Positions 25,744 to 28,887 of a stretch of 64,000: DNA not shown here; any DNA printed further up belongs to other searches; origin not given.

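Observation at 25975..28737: Unusual 920-aa nonaheme cytochrome c lipoprotein with a large heme-free N-terminal domain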

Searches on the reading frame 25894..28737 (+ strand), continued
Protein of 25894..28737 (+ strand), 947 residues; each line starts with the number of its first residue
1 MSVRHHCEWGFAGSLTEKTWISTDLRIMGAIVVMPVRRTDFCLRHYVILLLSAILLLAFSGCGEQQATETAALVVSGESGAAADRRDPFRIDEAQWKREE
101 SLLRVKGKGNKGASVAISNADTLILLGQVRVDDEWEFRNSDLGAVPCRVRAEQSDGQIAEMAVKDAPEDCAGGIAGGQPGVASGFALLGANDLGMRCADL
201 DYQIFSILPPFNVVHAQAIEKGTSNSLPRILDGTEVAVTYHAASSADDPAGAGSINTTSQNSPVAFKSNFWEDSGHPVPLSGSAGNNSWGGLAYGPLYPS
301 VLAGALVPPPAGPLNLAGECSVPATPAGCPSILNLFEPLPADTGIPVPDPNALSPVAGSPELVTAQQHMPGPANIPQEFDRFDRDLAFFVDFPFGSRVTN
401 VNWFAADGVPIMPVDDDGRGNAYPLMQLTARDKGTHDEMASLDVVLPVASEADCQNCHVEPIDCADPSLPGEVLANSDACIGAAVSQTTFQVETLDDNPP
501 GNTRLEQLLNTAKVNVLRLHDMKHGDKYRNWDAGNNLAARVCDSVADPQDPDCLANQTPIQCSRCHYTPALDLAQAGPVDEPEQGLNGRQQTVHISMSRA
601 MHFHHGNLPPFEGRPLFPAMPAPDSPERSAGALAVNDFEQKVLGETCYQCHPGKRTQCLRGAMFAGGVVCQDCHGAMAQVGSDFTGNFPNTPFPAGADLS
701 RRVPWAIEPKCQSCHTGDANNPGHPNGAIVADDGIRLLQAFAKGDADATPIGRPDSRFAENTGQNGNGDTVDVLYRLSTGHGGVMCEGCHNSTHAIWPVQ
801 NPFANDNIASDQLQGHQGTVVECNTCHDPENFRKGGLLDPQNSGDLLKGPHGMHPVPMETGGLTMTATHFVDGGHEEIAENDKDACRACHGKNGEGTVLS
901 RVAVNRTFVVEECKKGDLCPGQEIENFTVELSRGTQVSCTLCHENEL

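Call 94: find_encoding_contigs(protein=P0051, flank=8000, max_places=1)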
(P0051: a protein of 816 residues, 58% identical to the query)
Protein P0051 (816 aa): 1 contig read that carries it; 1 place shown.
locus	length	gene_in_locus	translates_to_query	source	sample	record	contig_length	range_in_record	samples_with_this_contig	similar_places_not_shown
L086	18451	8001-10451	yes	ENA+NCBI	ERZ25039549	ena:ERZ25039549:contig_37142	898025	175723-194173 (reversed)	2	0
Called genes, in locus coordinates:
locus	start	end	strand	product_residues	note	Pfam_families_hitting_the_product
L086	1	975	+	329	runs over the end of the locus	PF13531:SBP_bac_11, PF01547:SBP_bac_1 (faint)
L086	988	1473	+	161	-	PF08281:Sigma70_r4_2 (weak)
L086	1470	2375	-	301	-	PF13593:SBF_like, PF03547:Mem_trans (weak), PF01758:SBF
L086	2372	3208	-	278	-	PF00899:ThiF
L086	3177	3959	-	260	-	PF01026:TatD_DNase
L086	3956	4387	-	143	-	PF20791:Acyl-ACP_TE_C (weak), PF13279:4HBT_2, PF03061:4HBT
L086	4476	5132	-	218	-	PF00440:TetR_N (weak)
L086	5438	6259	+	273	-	PF20112:DUF6502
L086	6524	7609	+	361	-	PF18914:DUF5666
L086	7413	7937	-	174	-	-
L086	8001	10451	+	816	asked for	PF14522:Cytochrome_C7 (faint)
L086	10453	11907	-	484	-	PF20975:DGCcoil, PF00990:GGDEF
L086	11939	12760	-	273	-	PF03372:Exo_endo_phos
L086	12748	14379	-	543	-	PF02776:TPP_enzyme_N, PF00205:TPP_enzyme_M, PF02775:TPP_enzyme_C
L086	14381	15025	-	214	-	PF13192:Thioredoxin_3 (faint), PF01323:DSBA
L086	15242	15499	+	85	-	-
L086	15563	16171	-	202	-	PF00034:Cytochrom_C, PF13442:Cytochrome_CBB3 (weak), PF00034:Cytochrom_C, PF13442:Cytochrome_CBB3 (weak)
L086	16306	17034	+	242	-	PF03193:RsgA_GTPase (faint), PF01926:MMR_HSR1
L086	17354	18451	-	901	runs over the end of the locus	PF02739:5_3_exonuc_N, PF01367:5_3_exonuc, PF01612:DNA_pol_A_exo1, PF22619:DNA_polI_exo1, PF00476:DNA_pol_A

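Call 95: find_encoding_contigs(protein=P0037, flank=8000, max_places=1)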
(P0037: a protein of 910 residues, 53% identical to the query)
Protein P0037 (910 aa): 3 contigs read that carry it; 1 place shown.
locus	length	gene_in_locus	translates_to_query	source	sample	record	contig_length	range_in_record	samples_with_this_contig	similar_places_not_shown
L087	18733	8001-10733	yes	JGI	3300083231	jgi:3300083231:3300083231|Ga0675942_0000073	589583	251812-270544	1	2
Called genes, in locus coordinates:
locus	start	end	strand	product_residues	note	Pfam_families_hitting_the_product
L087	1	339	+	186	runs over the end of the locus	PF00281:Ribosomal_L5, PF00673:Ribosomal_L5_C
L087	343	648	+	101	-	PF00253:Ribosomal_S14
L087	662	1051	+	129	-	PF00410:Ribosomal_S8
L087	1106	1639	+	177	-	PF00347:Ribosomal_L6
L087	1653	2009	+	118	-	PF00861:Ribosomal_L18p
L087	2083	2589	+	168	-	PF00333:Ribosomal_S5, PF03719:Ribosomal_S5_C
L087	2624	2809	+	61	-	PF00327:Ribosomal_L30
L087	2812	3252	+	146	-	PF00828:Ribosomal_L27A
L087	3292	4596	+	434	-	PF00344:SecY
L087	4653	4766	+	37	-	PF00444:Ribosomal_L36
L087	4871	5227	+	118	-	PF00416:Ribosomal_S13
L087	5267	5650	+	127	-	PF00411:Ribosomal_S11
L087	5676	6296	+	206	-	PF00163:Ribosomal_S4, PF01479:S4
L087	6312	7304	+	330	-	PF01193:RNA_pol_L, PF13656:RNA_pol_L_2 (faint), PF01000:RNA_pol_A_bac, PF03118:RNA_pol_A_CTD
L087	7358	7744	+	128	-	PF01196:Ribosomal_L17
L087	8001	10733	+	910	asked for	PF14522:Cytochrome_C7 (faint), PF14537:Cytochrom_c3_2 (faint)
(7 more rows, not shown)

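Call 96: find_encoding_contigs(protein=P0079, flank=8000, max_places=1)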
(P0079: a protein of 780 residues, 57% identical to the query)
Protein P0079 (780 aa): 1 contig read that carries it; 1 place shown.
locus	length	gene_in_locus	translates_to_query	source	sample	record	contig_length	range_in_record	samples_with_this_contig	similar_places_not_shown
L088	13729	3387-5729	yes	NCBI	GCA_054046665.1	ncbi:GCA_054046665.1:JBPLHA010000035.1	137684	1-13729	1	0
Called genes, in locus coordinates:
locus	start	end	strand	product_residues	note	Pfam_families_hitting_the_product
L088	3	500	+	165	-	?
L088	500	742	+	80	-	PF03937:Sdh5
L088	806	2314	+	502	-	PF05681:Fumerase, PF05683:Fumerase_C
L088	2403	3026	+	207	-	PF02798:GST_N, PF13417:GST_N_3, PF13409:GST_N_2, PF00043:GST_C, PF13410:GST_C_2 (weak)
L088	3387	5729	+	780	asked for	PF14522:Cytochrome_C7 (faint), PF14537:Cytochrom_c3_2 (faint), PF22113:Mtrc-MtrF_II-IV_dom (faint)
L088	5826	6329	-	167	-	PF13302:Acetyltransf_3 (weak), PF00583:Acetyltransf_1, PF13673:Acetyltransf_10 (weak), PF13508:Acetyltransf_7, PF08445:FR47 (weak)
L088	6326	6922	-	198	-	PF01841:Transglut_core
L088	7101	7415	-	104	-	-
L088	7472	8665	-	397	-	PF01494:FAD_binding_3, PF07992:Pyr_redox_2 (faint), PF13738:Pyr_redox_3 (weak)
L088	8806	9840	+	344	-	PF02606:LpxK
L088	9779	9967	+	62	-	PF03966:Trm112p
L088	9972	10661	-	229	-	PF03588:Leu_Phe_trans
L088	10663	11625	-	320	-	PF00890:FAD_binding_2 (faint), PF01266:DAO (faint), PF07992:Pyr_redox_2, PF13738:Pyr_redox_3, PF00070:Pyr_redox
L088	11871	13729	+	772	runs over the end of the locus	PF13491:FtsK_4TM, PF17854:FtsK_alpha, PF01580:FtsK_SpoIIIE, PF09397:FtsK_gamma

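Call 98: search_protein_families(library=ncbifam, alignment_id=A3, max_evalue=0.01)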
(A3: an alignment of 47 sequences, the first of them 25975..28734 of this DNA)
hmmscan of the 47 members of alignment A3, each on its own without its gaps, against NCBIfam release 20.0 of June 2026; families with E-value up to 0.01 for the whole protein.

A. member 1, window:25975-28734:+ (920 aa): 0 families

B. families by the number of members that match (of 47 scanned): 13 families
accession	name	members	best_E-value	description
TIGR03508.1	decahem_SO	6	6.1e-10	DmsE family decaheme c-type cytochrome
TIGR03507.1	decahem_SO1788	5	2.3e-10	OmcA/MtrC family decaheme c-type cytochrome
NF041781.1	mnquin_red_QrcA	5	2.2e-05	menaquinone reductase multiheme cytochrome c subunit QrcA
NF038112.1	myxo_dep_M36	4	1.2e-10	myxosortase-dependent M36 family metallopeptidase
NF041028.1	decahem_GSU2203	1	4.9e-07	GSU2203 family decaheme c-type cytochrome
NF047769.1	LIC10067_lipo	1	4.1e-06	LIC10067 family putative lipoprotein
NF045713.1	CxxCH_16_HmcA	1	0.00039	sulfate respiration complex hexadecaheme cytochrome HmcA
TIGR04315.1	octaheme_Shew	1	0.00054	tetrathionate reductase family octaheme c-type cytochrome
NF058578.1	CPR_pilus_PamR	1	0.0011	pilus system RbmA-like protein PamR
TIGR04056.1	OMP_RagA_SusC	1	0.0019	SusC/RagA family TonB-linked outer membrane protein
NF041540.1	dockerin_GC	1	0.002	GC-type dockerin domain-anchored protein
NF008659.0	PRK11659.1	1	0.0037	cytochrome c nitrite reductase pentaheme subunit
TIGR01904.2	GSu_C4xC__C2xCH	1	0.0038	CxxxxCH/CxxCH domain c-type cytochrome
